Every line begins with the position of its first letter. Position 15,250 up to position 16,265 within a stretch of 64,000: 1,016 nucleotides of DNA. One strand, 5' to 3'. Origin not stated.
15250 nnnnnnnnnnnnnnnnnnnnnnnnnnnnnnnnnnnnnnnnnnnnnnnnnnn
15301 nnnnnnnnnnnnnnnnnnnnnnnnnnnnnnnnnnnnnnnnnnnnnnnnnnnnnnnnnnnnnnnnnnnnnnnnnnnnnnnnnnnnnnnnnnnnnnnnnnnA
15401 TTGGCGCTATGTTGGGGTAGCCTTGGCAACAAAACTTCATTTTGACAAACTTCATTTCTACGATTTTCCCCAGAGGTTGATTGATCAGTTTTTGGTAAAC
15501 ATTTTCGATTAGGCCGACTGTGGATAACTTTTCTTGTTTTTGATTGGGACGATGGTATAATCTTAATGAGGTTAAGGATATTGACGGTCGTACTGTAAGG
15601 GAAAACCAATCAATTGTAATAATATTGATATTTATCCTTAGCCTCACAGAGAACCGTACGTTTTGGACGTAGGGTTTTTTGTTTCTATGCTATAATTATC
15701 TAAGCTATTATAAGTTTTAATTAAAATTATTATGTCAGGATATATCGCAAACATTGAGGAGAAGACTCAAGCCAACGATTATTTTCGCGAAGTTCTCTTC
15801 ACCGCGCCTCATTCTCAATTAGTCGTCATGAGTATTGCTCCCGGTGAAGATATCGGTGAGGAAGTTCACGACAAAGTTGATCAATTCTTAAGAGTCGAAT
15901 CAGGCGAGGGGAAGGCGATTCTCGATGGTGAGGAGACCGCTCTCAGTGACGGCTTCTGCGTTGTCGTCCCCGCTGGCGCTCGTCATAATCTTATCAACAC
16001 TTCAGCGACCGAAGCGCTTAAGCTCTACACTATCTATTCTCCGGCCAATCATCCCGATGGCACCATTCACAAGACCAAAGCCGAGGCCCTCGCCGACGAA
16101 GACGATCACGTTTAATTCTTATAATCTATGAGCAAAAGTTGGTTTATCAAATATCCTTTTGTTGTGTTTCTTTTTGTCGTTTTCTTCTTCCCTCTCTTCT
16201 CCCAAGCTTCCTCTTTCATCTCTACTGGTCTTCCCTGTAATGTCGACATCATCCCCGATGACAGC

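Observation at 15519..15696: Stand-alone promoter / 78-nt stem-loop / terminator unit (sRNA or riboregulator) with a DnaA box upstream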

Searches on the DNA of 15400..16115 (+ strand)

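Call 4: search_rna_families(source=window, start=15400, end=15850, threshold=evalue, max_evalue=10, show_alignments=3)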
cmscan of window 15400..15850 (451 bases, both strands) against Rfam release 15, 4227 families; matches with E-value up to 10: 8.
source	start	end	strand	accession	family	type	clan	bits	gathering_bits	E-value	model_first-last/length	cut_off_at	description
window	15645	15721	-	RF00116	C0465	Gene; sRNA;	-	18.4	40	0.86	1-78/78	no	C0465 RNA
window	15703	15773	-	RF00206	U54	Gene; snRNA; snoRNA; CD-box;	CL00008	17.1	40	2.4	1-81/81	no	Small nucleolar RNA U54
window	15592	15650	-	RF03266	mir-2943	Gene; miRNA;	-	14.6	76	9.5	1-71/71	no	mir-2943 microRNA precursor family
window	15461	15560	+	RF01163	snoR64a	Gene; snRNA; snoRNA; CD-box;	-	14.3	45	9.9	1-77/77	no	Small nucleolar RNA snoR64a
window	15469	15535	+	RF00079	OmrA-B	Gene; sRNA;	-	13.6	40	7.8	1-87/87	no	OmrA-B family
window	15645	15729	-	RF00506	Thr_leader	Cis-reg; leader;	-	13.4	55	8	1-118/118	no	Threonine operon leader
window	15653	15784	-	RF00125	IS128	Gene; sRNA;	-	11.7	80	7.8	1-209/209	no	IS128 RNA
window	15618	15756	-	RF02689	hilD_3p_UTR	Cis-reg;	-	11.3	74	7.4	1-310/310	no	hilD 3'UTR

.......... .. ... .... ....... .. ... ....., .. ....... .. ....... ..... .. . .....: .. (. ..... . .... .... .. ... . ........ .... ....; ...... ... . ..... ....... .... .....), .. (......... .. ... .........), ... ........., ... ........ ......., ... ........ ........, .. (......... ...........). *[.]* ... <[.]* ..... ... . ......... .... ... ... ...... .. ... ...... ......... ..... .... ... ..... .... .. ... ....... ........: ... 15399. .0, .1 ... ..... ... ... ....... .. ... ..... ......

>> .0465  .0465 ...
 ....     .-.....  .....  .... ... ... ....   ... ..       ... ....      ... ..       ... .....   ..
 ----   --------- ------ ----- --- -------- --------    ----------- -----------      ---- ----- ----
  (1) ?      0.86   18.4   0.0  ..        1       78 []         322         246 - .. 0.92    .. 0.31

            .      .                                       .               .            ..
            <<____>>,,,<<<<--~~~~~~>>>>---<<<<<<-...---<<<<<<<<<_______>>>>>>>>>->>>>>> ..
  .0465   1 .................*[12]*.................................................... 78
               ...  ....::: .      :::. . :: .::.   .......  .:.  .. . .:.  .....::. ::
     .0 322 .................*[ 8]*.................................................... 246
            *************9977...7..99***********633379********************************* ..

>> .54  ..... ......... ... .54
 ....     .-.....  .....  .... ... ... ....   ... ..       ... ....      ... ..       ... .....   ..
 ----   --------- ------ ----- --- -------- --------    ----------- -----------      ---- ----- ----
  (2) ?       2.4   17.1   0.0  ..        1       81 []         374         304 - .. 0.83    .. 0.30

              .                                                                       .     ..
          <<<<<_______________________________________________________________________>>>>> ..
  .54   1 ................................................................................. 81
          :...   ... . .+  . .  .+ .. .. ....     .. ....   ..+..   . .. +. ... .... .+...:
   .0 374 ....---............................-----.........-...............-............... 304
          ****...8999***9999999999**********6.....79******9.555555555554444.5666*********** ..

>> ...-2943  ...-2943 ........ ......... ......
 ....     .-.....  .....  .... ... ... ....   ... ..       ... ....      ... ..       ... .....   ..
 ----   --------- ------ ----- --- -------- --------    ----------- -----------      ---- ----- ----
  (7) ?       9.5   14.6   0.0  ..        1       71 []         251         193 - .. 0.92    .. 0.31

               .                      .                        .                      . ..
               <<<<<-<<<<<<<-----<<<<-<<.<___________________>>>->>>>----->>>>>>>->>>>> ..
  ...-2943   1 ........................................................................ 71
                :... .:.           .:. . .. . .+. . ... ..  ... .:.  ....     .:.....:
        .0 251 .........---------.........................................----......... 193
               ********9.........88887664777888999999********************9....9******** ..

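Call 18: build_rna_model(alignment_id=A3)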
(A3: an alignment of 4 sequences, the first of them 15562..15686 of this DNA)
Model R1 built from alignment A3 (4 sequences, 130 columns); structure: RNAalifold consensus.
model positions 124; base pairs 41; branch points 2; effective number of sequences 1.04; information 0.591 bits per position. Calibrated on 0.2 Mb of random sequence (short: E-values are rough).
structure used (alignment columns):
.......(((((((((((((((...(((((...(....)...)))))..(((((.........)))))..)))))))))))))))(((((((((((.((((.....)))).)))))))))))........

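Call 19: search_with_rna_model(model_id=R1, sources=[window, L006, L007, L008, L009, L010, L011, L012, L013, L014, L015, L016, L017, L018, L019, L020, L021, L022, L023, L024, L025, L026, L027, L028, L029, L030, L031, L032, L033, L034, L035, L036, L037, L038, L039, L040, L041, L042, L043, L044, L045, L046, L047, L048, L049, L050, L051, L052, L053, L054, L055, L056, L057, L058, L059, L060, L061, L062, L063, L064, L065, L066, L067, L068, L069, L070, L071, L072, L073, L074, L075, L076, L077, L078, L079, L080, L081, L082, L083, L084, L085], max_evalue=10)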
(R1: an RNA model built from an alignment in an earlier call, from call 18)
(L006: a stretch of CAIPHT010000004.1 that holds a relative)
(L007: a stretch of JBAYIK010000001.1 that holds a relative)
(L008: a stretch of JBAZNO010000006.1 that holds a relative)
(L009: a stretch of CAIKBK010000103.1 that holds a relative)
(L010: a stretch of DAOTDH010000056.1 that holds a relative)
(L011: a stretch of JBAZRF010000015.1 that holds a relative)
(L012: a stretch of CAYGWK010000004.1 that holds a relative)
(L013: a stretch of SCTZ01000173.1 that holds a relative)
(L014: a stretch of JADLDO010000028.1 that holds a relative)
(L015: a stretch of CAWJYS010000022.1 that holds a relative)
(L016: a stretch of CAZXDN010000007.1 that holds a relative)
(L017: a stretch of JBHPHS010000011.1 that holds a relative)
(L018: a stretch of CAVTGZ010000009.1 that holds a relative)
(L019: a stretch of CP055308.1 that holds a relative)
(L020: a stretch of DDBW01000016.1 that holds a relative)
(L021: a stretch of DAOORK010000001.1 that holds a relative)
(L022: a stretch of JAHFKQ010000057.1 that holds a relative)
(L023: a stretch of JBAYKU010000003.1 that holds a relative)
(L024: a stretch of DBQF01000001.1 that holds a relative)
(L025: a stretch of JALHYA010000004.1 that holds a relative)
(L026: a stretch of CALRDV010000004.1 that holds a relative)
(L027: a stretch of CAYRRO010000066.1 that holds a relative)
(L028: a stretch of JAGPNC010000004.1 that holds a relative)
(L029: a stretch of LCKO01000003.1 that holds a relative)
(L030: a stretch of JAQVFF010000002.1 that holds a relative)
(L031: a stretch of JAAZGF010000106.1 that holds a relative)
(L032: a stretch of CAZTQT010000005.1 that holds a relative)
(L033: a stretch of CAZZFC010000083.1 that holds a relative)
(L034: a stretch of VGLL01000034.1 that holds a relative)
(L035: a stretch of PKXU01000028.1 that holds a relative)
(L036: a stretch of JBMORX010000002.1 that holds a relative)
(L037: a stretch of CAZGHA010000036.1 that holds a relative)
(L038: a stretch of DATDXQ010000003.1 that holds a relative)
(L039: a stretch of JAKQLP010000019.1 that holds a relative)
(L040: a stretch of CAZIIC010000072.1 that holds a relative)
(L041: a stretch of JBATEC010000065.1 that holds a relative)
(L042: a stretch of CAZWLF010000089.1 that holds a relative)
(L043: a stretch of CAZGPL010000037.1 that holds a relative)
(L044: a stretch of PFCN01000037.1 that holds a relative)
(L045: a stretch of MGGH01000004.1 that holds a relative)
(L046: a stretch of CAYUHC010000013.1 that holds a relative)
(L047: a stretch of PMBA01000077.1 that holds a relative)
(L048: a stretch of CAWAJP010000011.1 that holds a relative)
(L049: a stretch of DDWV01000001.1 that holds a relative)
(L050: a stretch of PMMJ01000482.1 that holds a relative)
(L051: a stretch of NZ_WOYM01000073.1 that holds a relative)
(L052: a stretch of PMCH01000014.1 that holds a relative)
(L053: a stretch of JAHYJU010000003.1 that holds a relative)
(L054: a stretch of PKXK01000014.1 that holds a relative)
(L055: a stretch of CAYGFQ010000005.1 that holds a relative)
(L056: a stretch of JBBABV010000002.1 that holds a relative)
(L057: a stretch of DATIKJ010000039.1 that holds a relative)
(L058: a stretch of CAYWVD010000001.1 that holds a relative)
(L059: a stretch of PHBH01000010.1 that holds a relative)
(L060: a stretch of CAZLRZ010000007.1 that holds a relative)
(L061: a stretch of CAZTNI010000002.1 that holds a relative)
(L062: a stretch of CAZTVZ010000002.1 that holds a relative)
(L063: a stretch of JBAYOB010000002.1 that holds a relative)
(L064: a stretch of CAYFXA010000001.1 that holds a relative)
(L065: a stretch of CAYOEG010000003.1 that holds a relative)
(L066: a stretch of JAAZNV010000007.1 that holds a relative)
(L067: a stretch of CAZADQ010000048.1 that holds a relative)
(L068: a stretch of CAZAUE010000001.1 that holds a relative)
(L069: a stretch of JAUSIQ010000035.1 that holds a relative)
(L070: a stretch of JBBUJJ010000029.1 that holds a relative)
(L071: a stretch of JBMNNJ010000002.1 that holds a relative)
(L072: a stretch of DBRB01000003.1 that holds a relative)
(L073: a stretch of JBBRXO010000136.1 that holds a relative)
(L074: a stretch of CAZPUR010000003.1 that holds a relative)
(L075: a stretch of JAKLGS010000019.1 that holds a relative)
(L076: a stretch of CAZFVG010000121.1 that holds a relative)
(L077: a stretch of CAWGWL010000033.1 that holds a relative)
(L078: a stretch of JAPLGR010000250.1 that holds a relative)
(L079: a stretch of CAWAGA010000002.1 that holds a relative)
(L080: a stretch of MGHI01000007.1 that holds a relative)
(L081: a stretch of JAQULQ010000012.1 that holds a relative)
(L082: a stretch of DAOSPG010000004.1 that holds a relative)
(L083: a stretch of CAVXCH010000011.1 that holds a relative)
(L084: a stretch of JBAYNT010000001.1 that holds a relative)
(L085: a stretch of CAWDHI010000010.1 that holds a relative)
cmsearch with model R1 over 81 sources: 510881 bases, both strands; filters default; matches with E-value up to 10: 16.
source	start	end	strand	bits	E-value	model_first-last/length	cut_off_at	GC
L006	2785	2901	+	134.3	1.4e-36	1-124/124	no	0.38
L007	2783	2899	+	129.2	4.4e-35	1-124/124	no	0.38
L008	2837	2958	+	127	2e-34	1-124/124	no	0.31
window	15562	15686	+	126.4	3e-34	1-124/124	no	0.36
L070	4432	4551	-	43.7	6e-10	1-124/124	no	0.47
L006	2862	2897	-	23.3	0.00057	85-120/124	no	0.44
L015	5023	5147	+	22.1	0.0013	1-124/124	no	0.35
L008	2917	3027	-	22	0.0014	1-124/124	no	0.3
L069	6035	6089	-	20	0.0056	1-124/124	no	0.47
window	15556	15651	-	14.6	0.21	1-124/124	no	0.32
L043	2913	2965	+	14.5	0.23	1-124/124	no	0.3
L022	1204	1249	-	13.2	0.55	1-124/124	no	0.39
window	45579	45624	+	12.3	0.99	1-124/124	no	0.48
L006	2791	2861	-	11.7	1.5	7-84/124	no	0.34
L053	5119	5149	-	9.6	6.2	88-117/124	no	0.26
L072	628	715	+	9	9.1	1-124/124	no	0.39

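Call 20: search_with_rna_model(model_id=R1, sources=[L070, L015, L069], max_evalue=1, show_alignments=3)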
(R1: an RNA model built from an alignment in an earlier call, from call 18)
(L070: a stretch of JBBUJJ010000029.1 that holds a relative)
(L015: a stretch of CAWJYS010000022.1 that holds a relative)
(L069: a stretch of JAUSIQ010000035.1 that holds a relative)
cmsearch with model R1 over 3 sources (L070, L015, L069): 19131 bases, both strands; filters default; matches with E-value up to 1: 3.
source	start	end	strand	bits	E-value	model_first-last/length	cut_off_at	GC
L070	4432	4551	-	43.7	2.3e-11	1-124/124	no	0.47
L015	5023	5147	+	22.1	5e-05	1-124/124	no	0.35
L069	6035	6089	-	20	0.00021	1-124/124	no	0.47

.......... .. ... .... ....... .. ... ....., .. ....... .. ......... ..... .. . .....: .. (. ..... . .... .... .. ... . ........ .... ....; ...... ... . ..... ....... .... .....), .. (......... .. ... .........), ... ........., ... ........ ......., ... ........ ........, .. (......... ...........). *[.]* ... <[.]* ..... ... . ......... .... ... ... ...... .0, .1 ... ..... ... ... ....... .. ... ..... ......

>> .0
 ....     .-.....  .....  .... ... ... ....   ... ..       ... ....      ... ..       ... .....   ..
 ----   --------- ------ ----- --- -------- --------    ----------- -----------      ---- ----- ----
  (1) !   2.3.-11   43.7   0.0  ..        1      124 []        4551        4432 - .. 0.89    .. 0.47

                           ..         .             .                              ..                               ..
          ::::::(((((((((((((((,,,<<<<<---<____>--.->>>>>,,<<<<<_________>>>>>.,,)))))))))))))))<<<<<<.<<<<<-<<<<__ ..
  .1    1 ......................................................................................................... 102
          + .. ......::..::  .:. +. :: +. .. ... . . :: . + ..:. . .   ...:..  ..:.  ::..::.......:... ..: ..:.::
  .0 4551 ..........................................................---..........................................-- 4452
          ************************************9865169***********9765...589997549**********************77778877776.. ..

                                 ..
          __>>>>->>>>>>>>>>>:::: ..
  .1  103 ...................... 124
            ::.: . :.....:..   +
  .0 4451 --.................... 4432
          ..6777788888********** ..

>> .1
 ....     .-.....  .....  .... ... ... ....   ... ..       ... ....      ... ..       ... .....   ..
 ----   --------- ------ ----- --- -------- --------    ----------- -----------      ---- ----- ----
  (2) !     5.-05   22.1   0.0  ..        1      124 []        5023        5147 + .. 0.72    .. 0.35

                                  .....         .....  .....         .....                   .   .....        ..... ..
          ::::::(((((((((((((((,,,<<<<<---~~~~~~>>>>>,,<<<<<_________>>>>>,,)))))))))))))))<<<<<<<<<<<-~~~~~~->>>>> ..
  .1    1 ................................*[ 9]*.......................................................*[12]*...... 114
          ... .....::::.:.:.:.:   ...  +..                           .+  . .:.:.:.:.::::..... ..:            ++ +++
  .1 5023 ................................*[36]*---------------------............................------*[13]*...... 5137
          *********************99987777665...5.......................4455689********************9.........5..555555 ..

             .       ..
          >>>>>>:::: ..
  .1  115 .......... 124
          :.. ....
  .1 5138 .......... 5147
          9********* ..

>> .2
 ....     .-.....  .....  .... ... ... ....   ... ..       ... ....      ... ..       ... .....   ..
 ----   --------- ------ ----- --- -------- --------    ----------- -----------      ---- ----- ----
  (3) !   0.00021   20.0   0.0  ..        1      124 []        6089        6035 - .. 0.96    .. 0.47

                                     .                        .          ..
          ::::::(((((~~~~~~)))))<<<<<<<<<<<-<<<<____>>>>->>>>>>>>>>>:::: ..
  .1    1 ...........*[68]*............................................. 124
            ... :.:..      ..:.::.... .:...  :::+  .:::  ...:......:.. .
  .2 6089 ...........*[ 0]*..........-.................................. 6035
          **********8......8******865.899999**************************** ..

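Call 25: search_with_rna_model(model_id=R1, sources=[L086, L087, L088, L089, L090, L091, L092, L093, L094, L095, L096, L097, L098, L099], max_evalue=0.01, make_alignment=true)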
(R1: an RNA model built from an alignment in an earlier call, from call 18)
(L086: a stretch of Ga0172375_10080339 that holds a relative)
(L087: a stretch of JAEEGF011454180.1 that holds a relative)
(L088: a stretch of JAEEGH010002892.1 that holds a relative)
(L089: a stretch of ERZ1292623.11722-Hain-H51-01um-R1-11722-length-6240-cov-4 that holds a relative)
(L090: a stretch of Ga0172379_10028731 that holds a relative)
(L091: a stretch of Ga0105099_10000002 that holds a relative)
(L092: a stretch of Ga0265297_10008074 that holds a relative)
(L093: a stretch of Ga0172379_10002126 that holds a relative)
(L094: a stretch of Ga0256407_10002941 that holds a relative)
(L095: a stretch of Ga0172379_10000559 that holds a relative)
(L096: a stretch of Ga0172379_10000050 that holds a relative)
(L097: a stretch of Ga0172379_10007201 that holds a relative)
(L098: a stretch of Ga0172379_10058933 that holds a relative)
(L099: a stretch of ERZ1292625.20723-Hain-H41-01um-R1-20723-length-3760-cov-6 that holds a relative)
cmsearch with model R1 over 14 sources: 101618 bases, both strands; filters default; matches with E-value up to 0.01: 18.
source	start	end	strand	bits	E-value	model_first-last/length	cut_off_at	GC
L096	7971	8087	-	129.2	8.8e-36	1-124/124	no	0.38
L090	5361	5484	-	127.3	3.2e-35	1-124/124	no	0.35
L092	9284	9405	+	127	4e-35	1-124/124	no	0.31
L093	5214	5337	-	125.6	9.9e-35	1-124/124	no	0.35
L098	861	984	+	109.9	4.3e-30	1-124/124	no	0.34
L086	2132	2255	-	102.8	5.2e-28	1-124/124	no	0.35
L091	2175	2300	-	96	5.1e-26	1-124/124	no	0.37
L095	12265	12355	+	86.9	2.5e-23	1-91/124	3'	0.33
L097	14462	14552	+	86.9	2.5e-23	1-91/124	3'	0.33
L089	1886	2005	-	43.7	1.2e-10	1-124/124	no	0.47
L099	1223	1342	-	43.7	1.2e-10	1-124/124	no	0.47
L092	9364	9474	-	22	0.00028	1-124/124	no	0.3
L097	4405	4523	-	21.7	0.00033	1-124/124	no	0.41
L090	5365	5400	+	18.4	0.0032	85-120/124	no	0.42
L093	5218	5253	+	18.4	0.0032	85-120/124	no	0.42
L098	850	951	-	18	0.0043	1-124/124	no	0.28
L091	2179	2215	+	17.8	0.0047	85-120/124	no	0.46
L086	2070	2174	+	16.8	0.0093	1-124/124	no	0.29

Alignment A4: 18 matches aligned to the model, 143 columns, each read 5' to 3' on its own strand. Consensus structure (alignment columns), stored with it:
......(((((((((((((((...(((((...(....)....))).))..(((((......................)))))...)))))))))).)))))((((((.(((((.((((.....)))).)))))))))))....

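Call 32: search_with_rna_model(model_id=R1, sources=[window, L006, L007, L008, L070, L086, L090, L091, L098], max_evalue=1e-8, make_alignment=true)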
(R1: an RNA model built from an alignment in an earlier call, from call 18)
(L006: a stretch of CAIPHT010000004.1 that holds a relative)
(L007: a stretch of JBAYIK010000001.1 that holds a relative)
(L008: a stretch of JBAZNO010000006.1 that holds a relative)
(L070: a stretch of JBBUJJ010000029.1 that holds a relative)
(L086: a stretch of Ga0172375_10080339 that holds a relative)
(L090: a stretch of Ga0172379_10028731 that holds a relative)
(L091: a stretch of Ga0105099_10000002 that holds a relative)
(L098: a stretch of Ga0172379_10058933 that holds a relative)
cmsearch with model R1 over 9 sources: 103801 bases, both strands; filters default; matches with E-value up to 1e-8: 9.
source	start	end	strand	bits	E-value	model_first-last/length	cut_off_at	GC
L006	2785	2901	+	134.3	2.9e-37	1-124/124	no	0.38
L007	2783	2899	+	129.2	9e-36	1-124/124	no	0.38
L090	5361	5484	-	127.3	3.2e-35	1-124/124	no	0.35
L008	2837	2958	+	127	4e-35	1-124/124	no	0.31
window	15562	15686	+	126.4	6.2e-35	1-124/124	no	0.36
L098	861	984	+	109.9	4.3e-30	1-124/124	no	0.34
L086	2132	2255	-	102.8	5.3e-28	1-124/124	no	0.35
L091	2175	2300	-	96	5.2e-26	1-124/124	no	0.37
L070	4432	4551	-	43.7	1.2e-10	1-124/124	no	0.47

Alignment A6: 9 matches aligned to the model, 129 columns, each read 5' to 3' on its own strand. Consensus structure (alignment columns), stored with it:
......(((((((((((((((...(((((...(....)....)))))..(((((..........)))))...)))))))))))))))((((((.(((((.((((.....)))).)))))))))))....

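Call 35: build_rna_model(alignment_id=A6)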
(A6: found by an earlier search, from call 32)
Model R2 built from alignment A6 (9 sequences, 129 columns); structure: stored with the alignment.
model positions 124; base pairs 41; branch points 2; effective number of sequences 1.43; information 0.59 bits per position. Calibrated on 0.2 Mb of random sequence (short: E-values are rough).
structure used (alignment columns):
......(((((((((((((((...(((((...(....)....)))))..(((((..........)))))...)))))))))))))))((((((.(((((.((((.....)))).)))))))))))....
